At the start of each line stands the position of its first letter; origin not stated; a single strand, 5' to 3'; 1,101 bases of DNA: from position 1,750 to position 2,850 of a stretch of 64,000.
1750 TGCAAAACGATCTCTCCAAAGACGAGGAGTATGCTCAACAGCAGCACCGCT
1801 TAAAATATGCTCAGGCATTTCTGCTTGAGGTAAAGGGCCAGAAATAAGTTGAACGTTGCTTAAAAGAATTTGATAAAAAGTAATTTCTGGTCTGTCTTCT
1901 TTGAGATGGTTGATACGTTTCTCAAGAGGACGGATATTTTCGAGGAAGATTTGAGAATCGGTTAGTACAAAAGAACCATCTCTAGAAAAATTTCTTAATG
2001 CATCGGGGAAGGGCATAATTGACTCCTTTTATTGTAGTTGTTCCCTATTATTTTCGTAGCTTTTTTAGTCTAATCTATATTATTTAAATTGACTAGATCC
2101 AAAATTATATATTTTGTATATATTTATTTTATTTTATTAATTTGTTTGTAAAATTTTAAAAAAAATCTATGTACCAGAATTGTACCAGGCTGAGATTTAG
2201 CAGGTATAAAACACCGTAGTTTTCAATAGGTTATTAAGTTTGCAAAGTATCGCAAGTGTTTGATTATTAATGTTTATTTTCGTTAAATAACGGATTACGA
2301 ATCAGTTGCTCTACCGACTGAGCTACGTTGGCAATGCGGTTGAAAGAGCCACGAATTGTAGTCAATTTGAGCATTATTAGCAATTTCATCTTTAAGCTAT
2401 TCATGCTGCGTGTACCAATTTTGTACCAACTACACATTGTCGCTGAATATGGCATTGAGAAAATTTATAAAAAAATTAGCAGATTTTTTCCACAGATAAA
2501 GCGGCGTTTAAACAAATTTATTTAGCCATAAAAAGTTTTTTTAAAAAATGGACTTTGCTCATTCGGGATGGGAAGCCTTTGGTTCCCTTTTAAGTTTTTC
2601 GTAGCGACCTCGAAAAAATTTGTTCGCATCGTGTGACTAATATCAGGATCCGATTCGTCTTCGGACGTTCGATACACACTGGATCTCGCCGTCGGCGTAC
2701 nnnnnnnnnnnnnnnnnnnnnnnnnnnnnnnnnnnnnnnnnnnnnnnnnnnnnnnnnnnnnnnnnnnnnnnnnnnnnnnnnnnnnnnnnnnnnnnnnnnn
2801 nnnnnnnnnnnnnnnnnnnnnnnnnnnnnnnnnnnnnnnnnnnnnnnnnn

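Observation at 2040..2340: Truncated tRNA-Thr(CGU) fragment and an AT-rich tract between two effector-like genes: likely remnant of a former integration site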

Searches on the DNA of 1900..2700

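Call 6: search_rna_families(source=window, start=1900, end=2700, threshold=evalue, max_evalue=10, show_alignments=3)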
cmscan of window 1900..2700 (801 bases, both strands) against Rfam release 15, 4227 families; matches with E-value up to 10: 3.
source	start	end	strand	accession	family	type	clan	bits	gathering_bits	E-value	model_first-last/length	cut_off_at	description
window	2251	2332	-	RF00005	tRNA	Gene; tRNA;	CL00001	20.6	29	0.15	1-71/71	no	tRNA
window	1998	2049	-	RF00382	DnaX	Cis-reg; frameshift_element;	-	12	35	8.8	1-65/65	no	DnaX ribosomal frameshifting element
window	2422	2510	-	RF01929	bxd_1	Gene; lncRNA;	-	11.6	75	8.2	1-86/86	no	Bithoraxoid conserved region 1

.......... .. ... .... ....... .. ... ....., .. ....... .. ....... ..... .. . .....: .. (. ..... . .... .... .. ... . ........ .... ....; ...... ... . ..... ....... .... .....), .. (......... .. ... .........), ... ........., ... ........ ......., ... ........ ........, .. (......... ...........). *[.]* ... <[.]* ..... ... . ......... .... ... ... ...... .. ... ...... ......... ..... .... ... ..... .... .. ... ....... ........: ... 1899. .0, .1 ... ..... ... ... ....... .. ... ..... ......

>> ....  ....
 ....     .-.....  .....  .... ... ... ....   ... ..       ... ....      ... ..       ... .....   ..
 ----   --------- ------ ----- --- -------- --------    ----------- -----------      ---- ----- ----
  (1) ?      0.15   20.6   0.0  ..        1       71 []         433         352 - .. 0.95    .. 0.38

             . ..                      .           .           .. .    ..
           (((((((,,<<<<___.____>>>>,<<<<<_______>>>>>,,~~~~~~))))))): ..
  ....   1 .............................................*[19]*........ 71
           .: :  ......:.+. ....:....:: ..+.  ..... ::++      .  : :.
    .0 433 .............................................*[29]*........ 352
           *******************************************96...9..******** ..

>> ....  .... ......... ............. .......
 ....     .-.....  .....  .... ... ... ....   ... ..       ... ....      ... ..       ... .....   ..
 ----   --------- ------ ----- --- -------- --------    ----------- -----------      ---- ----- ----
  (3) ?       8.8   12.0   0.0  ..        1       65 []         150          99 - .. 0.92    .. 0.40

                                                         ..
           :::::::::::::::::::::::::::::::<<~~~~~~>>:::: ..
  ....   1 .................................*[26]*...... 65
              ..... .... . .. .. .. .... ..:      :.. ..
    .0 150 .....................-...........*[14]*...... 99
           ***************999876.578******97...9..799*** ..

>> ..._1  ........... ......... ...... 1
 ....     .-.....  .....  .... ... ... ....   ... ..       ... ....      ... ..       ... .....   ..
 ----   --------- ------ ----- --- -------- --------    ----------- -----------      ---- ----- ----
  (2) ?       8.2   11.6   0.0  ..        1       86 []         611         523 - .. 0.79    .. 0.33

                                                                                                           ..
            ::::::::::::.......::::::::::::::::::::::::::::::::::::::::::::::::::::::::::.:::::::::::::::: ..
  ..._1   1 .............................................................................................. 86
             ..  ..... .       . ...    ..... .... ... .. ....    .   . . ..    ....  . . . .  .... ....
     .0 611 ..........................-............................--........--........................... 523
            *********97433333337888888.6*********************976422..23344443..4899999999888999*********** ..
